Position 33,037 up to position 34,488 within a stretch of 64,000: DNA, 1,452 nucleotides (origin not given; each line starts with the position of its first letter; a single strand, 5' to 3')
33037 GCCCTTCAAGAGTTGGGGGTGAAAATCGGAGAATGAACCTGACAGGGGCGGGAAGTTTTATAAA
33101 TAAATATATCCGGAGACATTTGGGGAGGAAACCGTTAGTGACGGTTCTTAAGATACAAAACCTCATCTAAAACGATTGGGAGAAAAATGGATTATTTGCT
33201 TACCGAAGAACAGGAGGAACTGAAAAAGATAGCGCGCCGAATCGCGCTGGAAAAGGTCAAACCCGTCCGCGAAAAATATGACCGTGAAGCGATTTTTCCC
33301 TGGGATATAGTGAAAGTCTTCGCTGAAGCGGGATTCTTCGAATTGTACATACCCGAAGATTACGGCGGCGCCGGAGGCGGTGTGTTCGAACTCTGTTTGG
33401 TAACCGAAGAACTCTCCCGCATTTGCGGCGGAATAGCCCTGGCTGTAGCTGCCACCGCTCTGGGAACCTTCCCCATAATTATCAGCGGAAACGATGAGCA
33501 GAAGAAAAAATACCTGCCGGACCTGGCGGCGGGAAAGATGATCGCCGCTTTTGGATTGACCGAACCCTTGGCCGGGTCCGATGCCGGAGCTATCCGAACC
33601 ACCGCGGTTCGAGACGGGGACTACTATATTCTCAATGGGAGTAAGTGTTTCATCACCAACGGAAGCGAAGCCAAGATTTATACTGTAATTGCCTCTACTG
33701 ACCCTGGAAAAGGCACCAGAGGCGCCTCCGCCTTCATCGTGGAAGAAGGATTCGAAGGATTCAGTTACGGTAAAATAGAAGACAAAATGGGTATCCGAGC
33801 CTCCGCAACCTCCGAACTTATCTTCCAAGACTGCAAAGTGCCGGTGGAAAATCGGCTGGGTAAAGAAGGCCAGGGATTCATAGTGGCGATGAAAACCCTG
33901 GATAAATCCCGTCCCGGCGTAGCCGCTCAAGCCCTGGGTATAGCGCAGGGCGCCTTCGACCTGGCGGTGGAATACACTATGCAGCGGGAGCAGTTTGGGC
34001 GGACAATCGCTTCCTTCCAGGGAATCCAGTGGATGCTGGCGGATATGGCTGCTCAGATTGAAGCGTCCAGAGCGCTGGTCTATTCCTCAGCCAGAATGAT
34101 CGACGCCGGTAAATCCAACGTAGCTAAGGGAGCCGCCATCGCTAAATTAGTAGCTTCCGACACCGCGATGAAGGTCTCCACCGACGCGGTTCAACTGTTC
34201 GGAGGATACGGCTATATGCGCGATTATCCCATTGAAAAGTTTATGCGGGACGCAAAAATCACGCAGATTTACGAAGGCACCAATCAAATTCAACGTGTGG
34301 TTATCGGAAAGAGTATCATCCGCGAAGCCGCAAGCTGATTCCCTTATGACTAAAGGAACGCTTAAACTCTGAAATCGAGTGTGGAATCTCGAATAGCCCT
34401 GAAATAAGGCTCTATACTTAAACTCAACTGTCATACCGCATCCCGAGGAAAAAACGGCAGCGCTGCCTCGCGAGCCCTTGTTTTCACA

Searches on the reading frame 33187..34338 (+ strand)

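Call 53: search_protein_families(library=pfam, proteins=[window:33187-34338:+], max_evalue=0.0001)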
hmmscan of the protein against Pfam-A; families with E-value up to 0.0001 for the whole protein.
window:33187-34338:+ (383 aa): 5 families
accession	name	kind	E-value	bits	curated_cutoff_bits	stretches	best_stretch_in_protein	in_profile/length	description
PF00441.29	Acyl-CoA_dh_1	-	9.3e-53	178.8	22.4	1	228-377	1-149/150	Acyl-CoA dehydrogenase, C-terminal domain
PF02771.21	Acyl-CoA_dh_N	-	1.3e-33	116.2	22.9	1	6-117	1-113/113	Acyl-CoA dehydrogenase, N-terminal domain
PF02770.24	Acyl-CoA_dh_M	-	3.4e-25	88.5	33.3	1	121-216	1-97/97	Acyl-CoA dehydrogenase, middle domain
PF08028.16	Acyl-CoA_dh_2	-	2e-24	86.8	22.7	1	245-366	3-133/134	Acyl-CoA dehydrogenase, C-terminal domain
PF22924.1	ACOX_C_alpha1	-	1.3e-05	25.5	27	1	261-368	49-159/169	Acyl-CoA oxidase, C-alpha1 domain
